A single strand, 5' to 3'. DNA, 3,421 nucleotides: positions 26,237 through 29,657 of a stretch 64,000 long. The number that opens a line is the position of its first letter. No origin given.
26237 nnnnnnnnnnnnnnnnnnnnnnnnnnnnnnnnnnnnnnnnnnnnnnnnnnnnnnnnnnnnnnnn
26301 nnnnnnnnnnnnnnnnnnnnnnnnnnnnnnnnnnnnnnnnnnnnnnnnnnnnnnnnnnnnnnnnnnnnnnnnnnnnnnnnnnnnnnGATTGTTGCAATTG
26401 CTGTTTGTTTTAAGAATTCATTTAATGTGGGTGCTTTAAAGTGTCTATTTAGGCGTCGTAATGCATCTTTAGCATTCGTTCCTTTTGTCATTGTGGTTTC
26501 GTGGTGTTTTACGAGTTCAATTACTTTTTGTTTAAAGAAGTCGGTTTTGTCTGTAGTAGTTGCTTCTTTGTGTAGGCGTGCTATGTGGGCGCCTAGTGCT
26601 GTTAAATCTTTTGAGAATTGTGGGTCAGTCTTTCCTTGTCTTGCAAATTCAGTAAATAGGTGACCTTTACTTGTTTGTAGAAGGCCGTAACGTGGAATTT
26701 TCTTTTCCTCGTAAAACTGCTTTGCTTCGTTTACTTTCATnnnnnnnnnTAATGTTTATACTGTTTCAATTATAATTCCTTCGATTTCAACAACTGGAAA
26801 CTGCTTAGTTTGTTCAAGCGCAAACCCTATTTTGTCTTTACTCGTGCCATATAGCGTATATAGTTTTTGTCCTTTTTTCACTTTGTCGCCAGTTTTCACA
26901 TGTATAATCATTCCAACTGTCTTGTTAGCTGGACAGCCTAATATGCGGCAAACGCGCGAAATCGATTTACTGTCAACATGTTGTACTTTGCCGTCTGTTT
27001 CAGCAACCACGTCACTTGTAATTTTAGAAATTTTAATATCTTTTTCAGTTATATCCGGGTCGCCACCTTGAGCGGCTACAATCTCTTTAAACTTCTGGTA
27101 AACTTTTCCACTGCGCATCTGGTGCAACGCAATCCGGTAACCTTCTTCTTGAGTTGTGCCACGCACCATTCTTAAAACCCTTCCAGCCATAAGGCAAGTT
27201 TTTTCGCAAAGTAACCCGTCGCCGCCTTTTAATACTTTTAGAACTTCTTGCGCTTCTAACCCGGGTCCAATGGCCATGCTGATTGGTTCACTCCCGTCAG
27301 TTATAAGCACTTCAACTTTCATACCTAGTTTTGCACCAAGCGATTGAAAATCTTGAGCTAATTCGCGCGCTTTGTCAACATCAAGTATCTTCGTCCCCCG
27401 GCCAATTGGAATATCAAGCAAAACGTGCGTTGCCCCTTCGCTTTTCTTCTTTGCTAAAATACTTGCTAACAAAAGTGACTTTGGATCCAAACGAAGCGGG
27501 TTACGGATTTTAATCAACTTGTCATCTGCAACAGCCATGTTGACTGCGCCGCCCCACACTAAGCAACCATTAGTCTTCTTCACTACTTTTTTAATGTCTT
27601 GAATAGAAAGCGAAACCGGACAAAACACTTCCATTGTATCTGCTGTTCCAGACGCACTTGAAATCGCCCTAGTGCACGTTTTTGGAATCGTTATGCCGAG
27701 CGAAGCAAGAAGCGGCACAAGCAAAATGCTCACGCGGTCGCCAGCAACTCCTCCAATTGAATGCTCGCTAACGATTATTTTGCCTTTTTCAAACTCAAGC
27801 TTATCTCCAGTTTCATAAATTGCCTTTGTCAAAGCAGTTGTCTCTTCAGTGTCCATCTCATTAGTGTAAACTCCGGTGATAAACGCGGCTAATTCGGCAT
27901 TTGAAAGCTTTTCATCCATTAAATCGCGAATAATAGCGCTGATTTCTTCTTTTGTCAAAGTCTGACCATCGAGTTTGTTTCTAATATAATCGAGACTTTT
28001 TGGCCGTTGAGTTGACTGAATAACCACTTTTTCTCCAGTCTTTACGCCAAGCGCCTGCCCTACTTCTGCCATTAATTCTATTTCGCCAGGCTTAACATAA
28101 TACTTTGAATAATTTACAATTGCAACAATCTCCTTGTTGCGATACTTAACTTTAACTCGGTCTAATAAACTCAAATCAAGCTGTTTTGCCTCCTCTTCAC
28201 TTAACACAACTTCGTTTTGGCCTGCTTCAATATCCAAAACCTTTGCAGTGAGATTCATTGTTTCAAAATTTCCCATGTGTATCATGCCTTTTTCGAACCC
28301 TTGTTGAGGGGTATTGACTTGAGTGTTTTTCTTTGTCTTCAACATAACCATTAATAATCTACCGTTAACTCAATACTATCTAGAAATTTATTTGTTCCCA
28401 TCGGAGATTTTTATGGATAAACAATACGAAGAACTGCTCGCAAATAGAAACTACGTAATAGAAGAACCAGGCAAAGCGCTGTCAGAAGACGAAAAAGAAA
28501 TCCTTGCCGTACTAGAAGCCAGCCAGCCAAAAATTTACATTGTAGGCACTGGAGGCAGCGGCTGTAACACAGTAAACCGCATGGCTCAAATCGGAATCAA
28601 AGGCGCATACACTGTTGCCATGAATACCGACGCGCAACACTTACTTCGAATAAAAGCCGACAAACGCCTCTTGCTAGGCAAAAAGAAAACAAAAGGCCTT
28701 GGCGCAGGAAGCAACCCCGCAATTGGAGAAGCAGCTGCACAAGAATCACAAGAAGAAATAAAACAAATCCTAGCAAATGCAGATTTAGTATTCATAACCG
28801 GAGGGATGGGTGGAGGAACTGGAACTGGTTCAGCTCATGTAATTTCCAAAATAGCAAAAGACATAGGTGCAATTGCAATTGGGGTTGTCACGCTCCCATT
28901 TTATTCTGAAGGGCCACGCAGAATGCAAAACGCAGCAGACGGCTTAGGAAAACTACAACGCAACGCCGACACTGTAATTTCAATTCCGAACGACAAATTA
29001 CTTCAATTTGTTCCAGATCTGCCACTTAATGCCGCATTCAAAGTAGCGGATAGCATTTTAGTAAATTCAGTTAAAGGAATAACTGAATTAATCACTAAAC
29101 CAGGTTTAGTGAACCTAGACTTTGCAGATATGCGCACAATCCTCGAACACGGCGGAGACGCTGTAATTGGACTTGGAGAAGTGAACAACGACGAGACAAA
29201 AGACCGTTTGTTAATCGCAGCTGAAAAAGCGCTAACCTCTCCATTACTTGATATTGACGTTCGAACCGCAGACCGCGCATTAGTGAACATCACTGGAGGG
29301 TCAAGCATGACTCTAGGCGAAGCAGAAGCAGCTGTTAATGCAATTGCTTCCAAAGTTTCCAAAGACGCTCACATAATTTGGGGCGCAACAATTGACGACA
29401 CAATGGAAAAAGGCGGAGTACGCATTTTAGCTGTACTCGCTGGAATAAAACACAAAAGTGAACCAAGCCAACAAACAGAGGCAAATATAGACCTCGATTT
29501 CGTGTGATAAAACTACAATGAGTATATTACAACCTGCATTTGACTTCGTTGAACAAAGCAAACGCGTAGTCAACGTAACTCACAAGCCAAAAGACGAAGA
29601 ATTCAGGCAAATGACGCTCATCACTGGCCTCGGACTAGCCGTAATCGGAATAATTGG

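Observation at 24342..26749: Tandem paralogous single-pass membrane proteins with a near-identical 5' tract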

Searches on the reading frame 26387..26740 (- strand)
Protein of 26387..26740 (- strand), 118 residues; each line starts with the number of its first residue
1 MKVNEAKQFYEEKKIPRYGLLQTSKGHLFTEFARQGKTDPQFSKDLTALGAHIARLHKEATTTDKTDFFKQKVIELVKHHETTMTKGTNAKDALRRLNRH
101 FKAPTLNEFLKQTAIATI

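Call 20: find_related_loci(query=A2, collection=genome_contigs, flank=10000)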
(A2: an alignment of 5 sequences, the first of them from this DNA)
Query A2 (118 aa) in genome_contigs; peptide patterns used: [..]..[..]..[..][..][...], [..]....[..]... (x = any residue, [..] = any of these).
260 stretches matched a pattern; 2 encode a relative of the query (tblastn E <= 1e-3); 2 distinct loci.
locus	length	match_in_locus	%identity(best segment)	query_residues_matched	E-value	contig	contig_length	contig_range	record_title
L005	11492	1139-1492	78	1-118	1e-63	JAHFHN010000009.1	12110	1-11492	MAG: Candidatus Micrarchaeota archaeon isolate nzgw34 NODE_7996_length_12111_cov_2.781151, whole genome shotgun sequence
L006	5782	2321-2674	75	1-118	2e-63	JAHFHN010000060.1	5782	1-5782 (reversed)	MAG: Candidatus Micrarchaeota archaeon isolate nzgw34 NODE_26152_length_5783_cov_2.771459, whole genome shotgun sequence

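Call 28: search_protein_representatives(alignment_id=A2)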
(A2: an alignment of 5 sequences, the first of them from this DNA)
Query: 5 sequences, 118 profile positions. Proteins with E-value up to 0.001 (for the whole library): 7; up to 1e-10: 5; up to 1e-30: 3. The best 7 are listed.
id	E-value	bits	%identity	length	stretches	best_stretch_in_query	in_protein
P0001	7.1e-64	229.6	-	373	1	1-118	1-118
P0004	8.7e-64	229.3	-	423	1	1-118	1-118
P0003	1.9e-58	212.1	-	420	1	1-118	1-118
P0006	1.5e-14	70.5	-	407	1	6-105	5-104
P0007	4.9e-14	68.8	-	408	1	4-111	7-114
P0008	2.9e-09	53.4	-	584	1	4-87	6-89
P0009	3.7e-09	53.1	-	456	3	3-74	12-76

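Call 34: find_encoding_contigs(protein=P0006, flank=10000)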
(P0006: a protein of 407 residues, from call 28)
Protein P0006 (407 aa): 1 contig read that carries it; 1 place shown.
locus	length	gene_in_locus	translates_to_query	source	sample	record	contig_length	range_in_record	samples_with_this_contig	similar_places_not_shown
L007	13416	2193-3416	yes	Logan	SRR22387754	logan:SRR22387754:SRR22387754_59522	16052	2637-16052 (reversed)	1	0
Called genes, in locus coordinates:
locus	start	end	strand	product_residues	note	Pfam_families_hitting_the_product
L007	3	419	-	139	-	?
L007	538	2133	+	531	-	PF02885:Glycos_trans_3N, PF00591:Glycos_transf_3, PF07831:PYNP_C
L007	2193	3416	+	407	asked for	-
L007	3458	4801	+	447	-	-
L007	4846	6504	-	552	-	PF03484:B5, PF17759:tRNA_synthFbeta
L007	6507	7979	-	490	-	PF00152:tRNA-synt_2 (faint), PF01409:tRNA-synt_2d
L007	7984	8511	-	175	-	-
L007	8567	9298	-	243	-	PF00702:Hydrolase, PF13419:HAD_2, PF13242:Hydrolase_like (weak)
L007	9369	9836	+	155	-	-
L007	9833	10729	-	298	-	PF23023:Anti-Pycsar_Apyc1, PF13691:Lactamase_B_4 (faint), PF12706:Lactamase_B_2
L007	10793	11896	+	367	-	PF01078:Mg_chelatase (weak)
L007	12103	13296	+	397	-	-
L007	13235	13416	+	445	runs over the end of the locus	PF00158:Sigma54_activat, PF07728:AAA_5 (weak), PF01078:Mg_chelatase (weak), PF20436:LonB_AAA-LID (weak), PF05362:Lon_C, PF13541:ChlI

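Call 57: search_solved_structures(query=A4, max_evalue=10)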
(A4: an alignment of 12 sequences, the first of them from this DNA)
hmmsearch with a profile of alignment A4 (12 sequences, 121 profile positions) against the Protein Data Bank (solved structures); distinct sequences matched with E-value up to 10: 9.
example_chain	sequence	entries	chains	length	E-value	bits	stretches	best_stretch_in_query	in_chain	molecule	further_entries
6egc_A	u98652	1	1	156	0.0028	20.9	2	29-88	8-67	SC_2L4HC2_23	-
4yy2_A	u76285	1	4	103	0.019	18.2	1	84-114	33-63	dTor_3x33L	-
4yy5_A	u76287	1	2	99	0.032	17.5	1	83-114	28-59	dTor_3x33L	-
6ubc_A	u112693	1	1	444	0.079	16.3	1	41-88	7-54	Glyco_hydro_cc domain-containing protein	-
5j0k_A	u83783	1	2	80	0.15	15.4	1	29-88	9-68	designed protein 2L4HC2_23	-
5j10_A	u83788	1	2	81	0.57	13.5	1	36-86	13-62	peptide design 2L4HC2_24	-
7obe_A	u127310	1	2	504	0.64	13.3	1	41-82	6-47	Isoform 2 of Serine/threonine-protein phosphatase 5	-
2ezk_A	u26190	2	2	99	1.4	12.3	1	66-108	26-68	TRANSPOSASE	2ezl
8e1e_A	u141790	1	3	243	2.1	11.7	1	54-97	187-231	SG122_C3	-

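Call 65: predict_structure(alignment_id=A5)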
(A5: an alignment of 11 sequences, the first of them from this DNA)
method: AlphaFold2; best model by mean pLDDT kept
length: 118 residues; sequences in the alignment: 11
mean_pLDDT: 93.4   pTM: 0.85
mean pLDDT of the five models: 93.4, 92.7, 92.4, 92.3, 89.1
residues with pLDDT >= 90: 104; 70-90: 11; 50-70: 1; < 50: 2
segments of 3 or more residues with pLDDT < 50: none
pLDDT, mean of each block of 10 residues (from residue 1): 96 96 93 97 98 98 96 94 90 95 95 70
secondary structure, 60 per line:
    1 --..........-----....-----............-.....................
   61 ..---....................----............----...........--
elements in order: H3-12 H18-21 H27-38 H40-62 H66-85 H90-101 H106-116

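Call 68: find_related_loci(query=A2, collection=metagenome_contigs, flank=6000)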
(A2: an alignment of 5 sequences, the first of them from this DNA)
Query A2 (118 aa) in metagenome_contigs; peptide patterns used: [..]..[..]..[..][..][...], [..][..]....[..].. (x = any residue, [..] = any of these).
564 stretches matched a pattern, but none encodes a relative of the query by tblastn (E <= 1e-3).

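Call 72: find_encoding_contigs(protein=P0007, flank=6000, max_places=3)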
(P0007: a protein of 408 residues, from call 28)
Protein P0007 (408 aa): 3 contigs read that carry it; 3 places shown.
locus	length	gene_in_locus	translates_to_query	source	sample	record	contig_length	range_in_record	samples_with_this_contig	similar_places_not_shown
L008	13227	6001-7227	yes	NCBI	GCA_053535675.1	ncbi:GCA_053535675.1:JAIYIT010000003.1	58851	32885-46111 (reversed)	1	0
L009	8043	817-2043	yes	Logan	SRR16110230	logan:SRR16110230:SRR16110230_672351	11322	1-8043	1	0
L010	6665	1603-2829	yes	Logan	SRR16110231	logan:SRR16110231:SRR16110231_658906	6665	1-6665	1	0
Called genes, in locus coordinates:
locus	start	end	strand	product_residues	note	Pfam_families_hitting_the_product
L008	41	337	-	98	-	PF00428:Ribosomal_60s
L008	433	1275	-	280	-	PF00466:Ribosomal_L10, PF17777:RL10P_insert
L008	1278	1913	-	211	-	PF00687:Ribosomal_L1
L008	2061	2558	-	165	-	PF03946:Ribosomal_L11_N, PF00298:Ribosomal_L11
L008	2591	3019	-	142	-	PF03439:Spt5-NGN, PF00467:KOW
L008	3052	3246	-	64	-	PF00584:SecE (weak)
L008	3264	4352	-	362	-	PF00091:Tubulin, PF12327:FtsZ_C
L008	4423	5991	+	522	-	PF02885:Glycos_trans_3N, PF00591:Glycos_transf_3, PF07831:PYNP_C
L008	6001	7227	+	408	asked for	-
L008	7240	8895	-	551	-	PF03484:B5, PF17759:tRNA_synthFbeta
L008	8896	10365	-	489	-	PF01409:tRNA-synt_2d, PF00152:tRNA-synt_2 (faint)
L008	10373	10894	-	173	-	-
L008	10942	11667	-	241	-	PF00702:Hydrolase, PF13419:HAD_2, PF13242:Hydrolase_like (weak)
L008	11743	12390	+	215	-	-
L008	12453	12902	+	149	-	-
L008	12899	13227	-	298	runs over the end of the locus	PF23023:Anti-Pycsar_Apyc1, PF00753:Lactamase_B (faint), PF13691:Lactamase_B_4 (weak), PF12706:Lactamase_B_2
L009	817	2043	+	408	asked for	-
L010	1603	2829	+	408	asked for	-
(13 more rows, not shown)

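Call 73: find_encoding_contigs(protein=P0008, flank=6000, max_places=3)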
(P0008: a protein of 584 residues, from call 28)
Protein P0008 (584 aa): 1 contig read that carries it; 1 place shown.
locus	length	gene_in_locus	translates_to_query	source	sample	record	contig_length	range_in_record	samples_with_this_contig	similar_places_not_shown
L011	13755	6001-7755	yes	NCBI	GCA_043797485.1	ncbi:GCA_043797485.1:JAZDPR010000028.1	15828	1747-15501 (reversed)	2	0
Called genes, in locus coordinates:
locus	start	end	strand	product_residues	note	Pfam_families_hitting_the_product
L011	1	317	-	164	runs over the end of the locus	PF03946:Ribosomal_L11_N, PF00298:Ribosomal_L11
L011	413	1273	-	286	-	-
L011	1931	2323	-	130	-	PF02661:Fic (weak)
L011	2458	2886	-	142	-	PF03439:Spt5-NGN, PF00467:KOW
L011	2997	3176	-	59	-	PF00584:SecE (weak)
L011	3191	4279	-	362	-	PF00091:Tubulin, PF12327:FtsZ_C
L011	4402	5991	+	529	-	PF02885:Glycos_trans_3N, PF00591:Glycos_transf_3, PF07831:PYNP_C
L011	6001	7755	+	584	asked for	-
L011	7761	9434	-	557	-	PF03484:B5, PF17759:tRNA_synthFbeta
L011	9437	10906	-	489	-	PF01409:tRNA-synt_2d, PF00152:tRNA-synt_2 (faint)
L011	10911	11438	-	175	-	-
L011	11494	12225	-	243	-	PF00702:Hydrolase, PF13419:HAD_2, PF13242:Hydrolase_like (weak)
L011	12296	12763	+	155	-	-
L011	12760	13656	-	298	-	PF23023:Anti-Pycsar_Apyc1, PF00753:Lactamase_B (faint), PF13691:Lactamase_B_4 (faint), PF12706:Lactamase_B_2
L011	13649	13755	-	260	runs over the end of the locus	PF00795:CN_hydrolase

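Call 74: find_encoding_contigs(protein=P0009, flank=6000, max_places=3)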
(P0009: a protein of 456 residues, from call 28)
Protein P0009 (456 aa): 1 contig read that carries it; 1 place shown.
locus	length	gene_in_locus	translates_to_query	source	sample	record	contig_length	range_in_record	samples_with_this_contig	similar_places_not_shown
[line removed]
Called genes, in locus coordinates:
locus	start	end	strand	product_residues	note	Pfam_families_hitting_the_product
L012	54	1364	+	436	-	-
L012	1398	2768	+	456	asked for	-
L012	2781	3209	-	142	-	PF04307:YdjM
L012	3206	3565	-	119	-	-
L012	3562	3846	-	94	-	-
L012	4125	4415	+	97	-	?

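Call 79: search_protein_families(library=pfam, proteins=[P0006, P0007, P0008, P0009, L007:3458-4801:+, L012:54-1364:+], max_evalue=0.1)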
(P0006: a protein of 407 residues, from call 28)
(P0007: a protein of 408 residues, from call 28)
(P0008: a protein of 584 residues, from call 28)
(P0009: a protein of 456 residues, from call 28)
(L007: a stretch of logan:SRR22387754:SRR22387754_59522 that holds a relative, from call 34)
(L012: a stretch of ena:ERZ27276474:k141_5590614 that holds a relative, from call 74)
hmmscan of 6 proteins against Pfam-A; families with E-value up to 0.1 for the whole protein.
P0006 (407 aa): 0 families

P0007 (408 aa): 0 families

P0008 (584 aa): 0 families

P0009 (456 aa): 1 family
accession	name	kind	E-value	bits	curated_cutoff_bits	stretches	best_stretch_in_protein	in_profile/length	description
PF18150.6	DUF5600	-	0.045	14.9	26.6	0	235-302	36-103/107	Domain of unknown function (DUF5600)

L007:3458-4801:+ (447 aa): 1 family
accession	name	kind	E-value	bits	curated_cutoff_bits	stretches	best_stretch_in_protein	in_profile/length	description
PF07369.16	DUF1488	-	0.078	13.4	22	0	268-321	10-63/82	Protein of unknown function (DUF1488)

L012:54-1364:+ (436 aa): 0 families

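Call 93: find_related_loci(query=A2, collection=viral_contigs, flank=3000)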
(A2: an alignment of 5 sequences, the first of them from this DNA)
Query A2 (118 aa) in viral_contigs; peptide patterns used: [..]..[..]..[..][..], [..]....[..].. (x = any residue, [..] = any of these).
65 stretches matched a pattern, but none encodes a relative of the query by tblastn (E <= 1e-3).

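Call 94: search_protein_families(library=padloc, proteins=[P0009], max_evalue=0.1)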
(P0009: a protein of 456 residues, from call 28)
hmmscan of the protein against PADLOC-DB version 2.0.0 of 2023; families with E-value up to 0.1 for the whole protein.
P0009 (456 aa): 0 families

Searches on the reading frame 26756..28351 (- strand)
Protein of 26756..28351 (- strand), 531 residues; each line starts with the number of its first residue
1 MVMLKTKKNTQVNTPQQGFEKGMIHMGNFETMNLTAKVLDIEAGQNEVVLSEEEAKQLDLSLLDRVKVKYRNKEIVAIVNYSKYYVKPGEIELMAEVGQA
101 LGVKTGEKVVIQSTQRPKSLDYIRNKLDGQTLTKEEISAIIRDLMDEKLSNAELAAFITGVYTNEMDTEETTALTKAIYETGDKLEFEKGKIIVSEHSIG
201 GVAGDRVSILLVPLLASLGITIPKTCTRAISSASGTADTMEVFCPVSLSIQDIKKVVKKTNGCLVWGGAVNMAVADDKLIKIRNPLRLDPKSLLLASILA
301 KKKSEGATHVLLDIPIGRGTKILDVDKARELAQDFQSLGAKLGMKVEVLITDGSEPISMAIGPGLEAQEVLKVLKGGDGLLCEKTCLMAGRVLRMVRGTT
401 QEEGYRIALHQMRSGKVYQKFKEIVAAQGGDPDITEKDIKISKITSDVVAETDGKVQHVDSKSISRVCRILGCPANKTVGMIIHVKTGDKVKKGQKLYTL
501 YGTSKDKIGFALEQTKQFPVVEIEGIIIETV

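Call 6: search_protein_families(library=pfam, proteins=[window:26756-28351:-], max_evalue=1)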
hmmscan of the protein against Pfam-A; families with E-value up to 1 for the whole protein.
window:26756-28351:- (531 aa): 9 families
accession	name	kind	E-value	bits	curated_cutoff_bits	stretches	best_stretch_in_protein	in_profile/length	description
PF02885.22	Glycos_trans_3N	-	7.7e-17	61.2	26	1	121-182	2-63/63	Glycosyl transferase family, helical bundle domain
PF00591.27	Glycos_transf_3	-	2.9e-10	40.7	27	1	192-416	3-251/253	Glycosyl transferase family, a/b domain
PF07831.19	PYNP_C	-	6.6e-08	32.5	27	1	456-514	2-67/75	Pyrimidine nucleoside phosphorylase C-terminal domain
PF02359.24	CDC48_N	-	3.2e-05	24.5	35.1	1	40-114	9-83/85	Cell division protein 48 (CDC48), N-terminal domain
PF13533.13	Biotin_lipoyl_2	-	0.0023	18.2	29.8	1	483-500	14-31/32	Biotin-lipoyl like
PF01568.27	Molydop_binding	-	0.013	15.9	26.8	0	29-91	12-74/110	Molydopterin dinucleotide binding domain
PF01551.29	Peptidase_M23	-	0.18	12.5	28.7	1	445-501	13-73/96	Peptidase family M23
PF00364.28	Biotin_lipoyl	-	0.23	11.8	22.1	0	483-500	19-36/73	Biotin-requiring enzyme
PF00358.26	PTS_EIIA_1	-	0.94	9.6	27.2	0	482-499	85-102/127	phosphoenolpyruvate-dependent sugar phosphotransferase system, EIIA 1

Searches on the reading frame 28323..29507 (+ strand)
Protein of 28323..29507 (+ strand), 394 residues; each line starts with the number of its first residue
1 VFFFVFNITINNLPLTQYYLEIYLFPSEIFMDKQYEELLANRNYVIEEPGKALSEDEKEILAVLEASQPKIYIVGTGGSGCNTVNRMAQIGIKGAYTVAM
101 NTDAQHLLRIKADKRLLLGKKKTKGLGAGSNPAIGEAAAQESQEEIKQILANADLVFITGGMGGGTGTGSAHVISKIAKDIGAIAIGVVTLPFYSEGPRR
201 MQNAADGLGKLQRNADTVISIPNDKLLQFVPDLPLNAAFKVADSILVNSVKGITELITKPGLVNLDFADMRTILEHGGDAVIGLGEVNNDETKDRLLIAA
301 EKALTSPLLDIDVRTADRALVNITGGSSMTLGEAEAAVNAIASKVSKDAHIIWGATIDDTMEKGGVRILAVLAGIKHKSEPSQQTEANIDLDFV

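Call 6: search_protein_families(library=pfam, proteins=[window:28323-29507:+], max_evalue=1)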
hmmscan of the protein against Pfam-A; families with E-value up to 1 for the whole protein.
window:28323-29507:+ (394 aa): 6 families
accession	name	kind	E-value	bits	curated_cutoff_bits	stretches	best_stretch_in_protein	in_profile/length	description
PF00091.31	Tubulin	-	1.9e-46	159.2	33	1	70-230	1-189/190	Tubulin/FtsZ family, GTPase domain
PF12327.13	FtsZ_C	-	6.7e-25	87.7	27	1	278-376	1-95/95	FtsZ family, C-terminal domain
PF00994.29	MoCF_biosynth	-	0.062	13.4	26.6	1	141-165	45-69/144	Probable molybdopterin binding domain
PF00885.24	DMRL_synthase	-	0.085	13.2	26.7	1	252-301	35-83/139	6,7-dimethyl-8-ribityllumazine synthase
PF00899.27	ThiF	-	0.16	11.5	28.1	1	68-93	20-45/238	ThiF family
PF18306.6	LDcluster4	-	0.19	11.8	26.3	1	128-190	9-63/151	SLOG cluster4 family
